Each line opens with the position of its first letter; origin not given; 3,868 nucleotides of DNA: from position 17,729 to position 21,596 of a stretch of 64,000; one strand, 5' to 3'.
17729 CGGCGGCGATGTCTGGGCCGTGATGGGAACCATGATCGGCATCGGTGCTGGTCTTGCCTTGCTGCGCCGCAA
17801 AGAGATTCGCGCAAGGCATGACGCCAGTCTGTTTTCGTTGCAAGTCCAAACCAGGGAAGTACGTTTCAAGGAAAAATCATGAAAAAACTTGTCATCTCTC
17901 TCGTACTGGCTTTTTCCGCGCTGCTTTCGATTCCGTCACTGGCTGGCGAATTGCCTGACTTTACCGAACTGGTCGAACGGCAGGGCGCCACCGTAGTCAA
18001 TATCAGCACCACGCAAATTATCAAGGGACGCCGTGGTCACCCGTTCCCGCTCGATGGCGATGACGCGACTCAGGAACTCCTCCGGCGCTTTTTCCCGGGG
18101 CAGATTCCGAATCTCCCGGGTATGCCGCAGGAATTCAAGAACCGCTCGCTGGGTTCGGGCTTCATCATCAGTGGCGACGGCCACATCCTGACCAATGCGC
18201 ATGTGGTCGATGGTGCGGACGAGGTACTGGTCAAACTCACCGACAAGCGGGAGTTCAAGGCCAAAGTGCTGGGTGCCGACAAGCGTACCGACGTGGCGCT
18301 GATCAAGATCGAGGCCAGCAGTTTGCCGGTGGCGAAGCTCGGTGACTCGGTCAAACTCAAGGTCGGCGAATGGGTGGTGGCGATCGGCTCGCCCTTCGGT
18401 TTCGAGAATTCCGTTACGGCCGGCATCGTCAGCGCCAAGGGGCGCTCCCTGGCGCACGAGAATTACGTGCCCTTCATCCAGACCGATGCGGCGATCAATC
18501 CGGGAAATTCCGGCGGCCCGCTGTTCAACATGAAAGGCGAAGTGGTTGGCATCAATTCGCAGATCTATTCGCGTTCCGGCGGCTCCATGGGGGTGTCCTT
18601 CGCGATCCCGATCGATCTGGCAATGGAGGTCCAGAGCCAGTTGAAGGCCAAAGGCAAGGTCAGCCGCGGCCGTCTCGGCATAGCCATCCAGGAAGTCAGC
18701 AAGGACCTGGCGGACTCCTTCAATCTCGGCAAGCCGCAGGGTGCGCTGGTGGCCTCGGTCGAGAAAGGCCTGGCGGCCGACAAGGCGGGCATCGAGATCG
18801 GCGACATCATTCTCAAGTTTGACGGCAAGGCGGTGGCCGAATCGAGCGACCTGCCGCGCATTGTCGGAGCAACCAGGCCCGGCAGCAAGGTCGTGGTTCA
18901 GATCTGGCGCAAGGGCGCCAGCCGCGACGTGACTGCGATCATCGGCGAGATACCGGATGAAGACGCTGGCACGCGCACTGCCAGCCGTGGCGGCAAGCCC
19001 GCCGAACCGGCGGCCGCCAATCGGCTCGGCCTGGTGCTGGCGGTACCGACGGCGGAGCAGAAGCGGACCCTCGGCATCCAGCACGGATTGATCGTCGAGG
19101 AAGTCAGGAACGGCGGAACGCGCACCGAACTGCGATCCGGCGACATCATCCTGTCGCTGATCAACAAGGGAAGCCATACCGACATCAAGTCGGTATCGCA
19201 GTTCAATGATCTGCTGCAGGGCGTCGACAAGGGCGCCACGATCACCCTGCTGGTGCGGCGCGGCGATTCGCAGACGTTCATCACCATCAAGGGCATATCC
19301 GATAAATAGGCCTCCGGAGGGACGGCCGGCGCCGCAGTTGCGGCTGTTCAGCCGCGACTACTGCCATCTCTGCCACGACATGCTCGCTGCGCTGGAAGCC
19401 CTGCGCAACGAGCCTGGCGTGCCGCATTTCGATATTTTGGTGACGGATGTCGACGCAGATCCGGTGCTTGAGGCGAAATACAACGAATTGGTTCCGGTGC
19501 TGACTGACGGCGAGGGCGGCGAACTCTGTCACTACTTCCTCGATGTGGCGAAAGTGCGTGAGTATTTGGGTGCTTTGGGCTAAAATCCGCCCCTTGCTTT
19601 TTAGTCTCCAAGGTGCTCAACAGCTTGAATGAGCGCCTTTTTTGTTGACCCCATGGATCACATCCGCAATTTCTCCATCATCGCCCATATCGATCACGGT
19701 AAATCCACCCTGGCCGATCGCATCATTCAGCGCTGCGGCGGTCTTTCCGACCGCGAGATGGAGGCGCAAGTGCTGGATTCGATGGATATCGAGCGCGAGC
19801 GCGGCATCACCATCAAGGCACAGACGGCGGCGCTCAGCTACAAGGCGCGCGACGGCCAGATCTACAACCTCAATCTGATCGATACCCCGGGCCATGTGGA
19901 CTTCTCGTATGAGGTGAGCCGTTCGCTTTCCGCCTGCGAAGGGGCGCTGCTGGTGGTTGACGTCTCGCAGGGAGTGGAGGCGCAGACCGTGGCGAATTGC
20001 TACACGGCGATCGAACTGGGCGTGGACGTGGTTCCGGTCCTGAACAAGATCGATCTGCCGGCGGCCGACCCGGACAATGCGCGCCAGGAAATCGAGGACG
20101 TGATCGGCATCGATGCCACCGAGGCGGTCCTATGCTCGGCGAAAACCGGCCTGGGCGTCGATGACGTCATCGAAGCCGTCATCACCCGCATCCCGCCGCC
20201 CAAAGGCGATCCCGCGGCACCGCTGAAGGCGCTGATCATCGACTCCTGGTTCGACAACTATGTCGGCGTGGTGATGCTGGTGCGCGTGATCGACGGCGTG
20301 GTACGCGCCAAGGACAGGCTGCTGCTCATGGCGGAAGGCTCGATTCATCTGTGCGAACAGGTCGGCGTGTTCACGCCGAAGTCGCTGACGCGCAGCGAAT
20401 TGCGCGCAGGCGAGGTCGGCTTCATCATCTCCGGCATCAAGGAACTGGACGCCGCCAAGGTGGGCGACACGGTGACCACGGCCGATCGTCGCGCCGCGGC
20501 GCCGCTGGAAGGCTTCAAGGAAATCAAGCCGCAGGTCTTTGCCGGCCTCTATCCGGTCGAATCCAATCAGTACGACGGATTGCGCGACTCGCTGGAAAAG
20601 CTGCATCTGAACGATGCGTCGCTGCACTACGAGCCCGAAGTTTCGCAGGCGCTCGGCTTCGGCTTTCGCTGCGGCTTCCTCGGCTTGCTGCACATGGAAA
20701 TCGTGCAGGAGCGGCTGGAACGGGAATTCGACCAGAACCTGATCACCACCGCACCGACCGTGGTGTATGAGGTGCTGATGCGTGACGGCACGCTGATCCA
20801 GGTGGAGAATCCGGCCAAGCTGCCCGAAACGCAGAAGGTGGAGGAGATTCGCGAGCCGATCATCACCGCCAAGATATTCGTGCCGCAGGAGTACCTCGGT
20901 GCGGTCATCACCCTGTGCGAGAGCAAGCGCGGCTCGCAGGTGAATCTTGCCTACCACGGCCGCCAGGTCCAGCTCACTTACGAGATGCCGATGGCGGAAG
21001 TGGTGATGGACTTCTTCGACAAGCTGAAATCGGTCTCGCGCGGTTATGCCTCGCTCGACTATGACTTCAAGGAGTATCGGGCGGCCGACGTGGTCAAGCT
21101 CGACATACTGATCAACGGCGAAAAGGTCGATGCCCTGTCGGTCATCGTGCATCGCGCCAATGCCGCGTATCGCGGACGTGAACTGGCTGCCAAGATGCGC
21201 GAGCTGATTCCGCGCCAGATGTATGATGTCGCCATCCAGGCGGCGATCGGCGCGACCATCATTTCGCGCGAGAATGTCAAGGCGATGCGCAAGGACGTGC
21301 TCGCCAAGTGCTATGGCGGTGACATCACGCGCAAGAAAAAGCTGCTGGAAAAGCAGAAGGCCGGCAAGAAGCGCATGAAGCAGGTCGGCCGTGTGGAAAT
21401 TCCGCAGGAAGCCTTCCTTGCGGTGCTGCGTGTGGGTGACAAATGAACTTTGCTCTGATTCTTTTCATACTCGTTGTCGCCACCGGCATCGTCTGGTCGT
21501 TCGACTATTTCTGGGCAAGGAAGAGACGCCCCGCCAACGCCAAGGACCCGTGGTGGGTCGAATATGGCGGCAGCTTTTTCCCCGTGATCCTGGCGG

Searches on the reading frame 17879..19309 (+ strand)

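Call 12: search_protein_families(library=ncbifam, proteins=[window:17879-19309:+], max_evalue=0.00001)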
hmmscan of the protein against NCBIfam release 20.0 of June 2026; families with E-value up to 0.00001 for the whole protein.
window:17879-19309:+ (476 aa): 14 families
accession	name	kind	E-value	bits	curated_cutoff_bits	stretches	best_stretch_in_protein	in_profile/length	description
TIGR02037.1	degP_htrA_DO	subfamily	4.4e-145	483.9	416.2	1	26-469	1-433/434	Do family serine endopeptidase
NF041521.1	HhoA_HhoB_HtrA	equivalog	1.3e-92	310.7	450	1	29-356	4-332/335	HhoA/HhoB/HtrA family serine endopeptidase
NF007526.1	PRK10139.1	equivalog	1.1e-79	268.3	756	1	64-469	68-454/456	serine endoprotease DegQ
NF008189.1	PRK10942.1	equivalog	1e-75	255.1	720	1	85-469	108-475/477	serine endoprotease DegP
TIGR02038.1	protease_degS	equivalog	8.2e-73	245.5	422.95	1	88-359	76-350/351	outer membrane-stress sensor serine endopeptidase DegS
NF047968.1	SerProtHtrA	equivalog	2.5e-69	234.4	470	1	87-351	84-353/357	serine protease HtrA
NF008147.1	PRK10898.1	equivalog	6.6e-69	232.7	408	1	84-358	72-350/352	outer membrane-stress sensor serine endopeptidase DegS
NF040960.1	MamE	equivalog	1.4e-58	199.1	800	2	83-246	115-284/659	magnetosome formation protease MamE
NF050055.1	SerProtHtrAMycob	equivalog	6.2e-51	173.8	800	1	88-357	225-498/502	serine protease HtrA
NF053637.1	SerProtHtrAspr2045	equivalog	5.3e-49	167.2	650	1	90-352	103-383/394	serine protease HtrA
NF033740.0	MarP_fam_protase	equivalog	1.7e-24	86.6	250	1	75-257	196-376/390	MarP family serine protease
NF040961.1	MamO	equivalog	1.2e-17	63.5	800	1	87-246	95-258/648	magnetosome protein MamO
NF041199.1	trx7_PDZ_seleno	equivalog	3.3e-11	42.7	300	1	283-469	199-387/390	Trx7/PDZ domain-containing (seleno)protein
NF050173.1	tryp_MXAN_2756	equivalog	1.2e-06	28.5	200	1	89-233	48-180/199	MXAN_2756 family trypsin-like serine endoprotease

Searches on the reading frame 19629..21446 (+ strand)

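Call 12: search_protein_families(library=ncbifam, proteins=[window:19629-21446:+], max_evalue=0.00001)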
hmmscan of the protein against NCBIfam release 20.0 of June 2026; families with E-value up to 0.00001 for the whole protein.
window:19629-21446:+ (605 aa): 34 families (the best 25 are shown)
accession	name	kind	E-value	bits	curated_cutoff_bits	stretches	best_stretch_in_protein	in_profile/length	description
TIGR01393.1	lepA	equivalog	5.6e-295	979.4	533.9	1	11-602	2-594/595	translation elongation factor 4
TIGR01394.1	TypA_BipA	equivalog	8e-63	212.6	757.3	2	12-293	1-295/594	translational GTPase TypA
TIGR00484.1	EF-G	equivalog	6.6e-48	163.3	659.4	2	8-168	6-164/691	elongation factor G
TIGR00490.1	aEF-2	equivalog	6.6e-46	156.7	738.45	2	9-142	16-149/720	elongation factor EF-2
NF009381.0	PRK12740.1-5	subfamily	1.4e-45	156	583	3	9-167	6-162/692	elongation factor G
NF012153.1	tet_protect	equivalog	1.6e-45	155.4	775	2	14-159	2-145/614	tetracycline resistance ribosomal protection protein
NF007583.0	PRK10218.1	equivalog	9.5e-40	136.2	1260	1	10-305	3-311/607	ribosome-dependent GTPase TypA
NF033148.1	tet_protect_M_W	exception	8.4e-34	116.9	1100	1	12-160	3-149/639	TetM/TetW/TetO/TetS family tetracycline resistance ribosomal protection protein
NF001964.0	PRK00741.1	equivalog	7.5e-32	110.4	473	1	10-164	10-166/529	peptide chain release factor 3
NF000120.3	47473_otr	exception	1e-31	110.2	900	1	14-157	4-145/608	tetracycline resistance ribosomal protection protein Otr(A)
NF009891.0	PRK13351.1-1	equivalog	7.1e-30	104.2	597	2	9-160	6-155/681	elongation factor G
NF009377.1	PRK12740.1-1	equivalog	4e-29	101.5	890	2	7-168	8-167/700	elongation factor G-like protein EF-G2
NF012155.1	tet_protect_M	exception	5.3e-27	94.3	1420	1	12-159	3-148/639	tetracycline resistance ribosomal protection protein Tet(M)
TIGR00503.1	prfC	equivalog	2.3e-26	92.3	466.95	1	9-164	8-165/527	peptide chain release factor 3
NF058620.1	EFG2_Bacteroid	exception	2.1e-24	85.9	1000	1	10-184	7-178/717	elongation factor G2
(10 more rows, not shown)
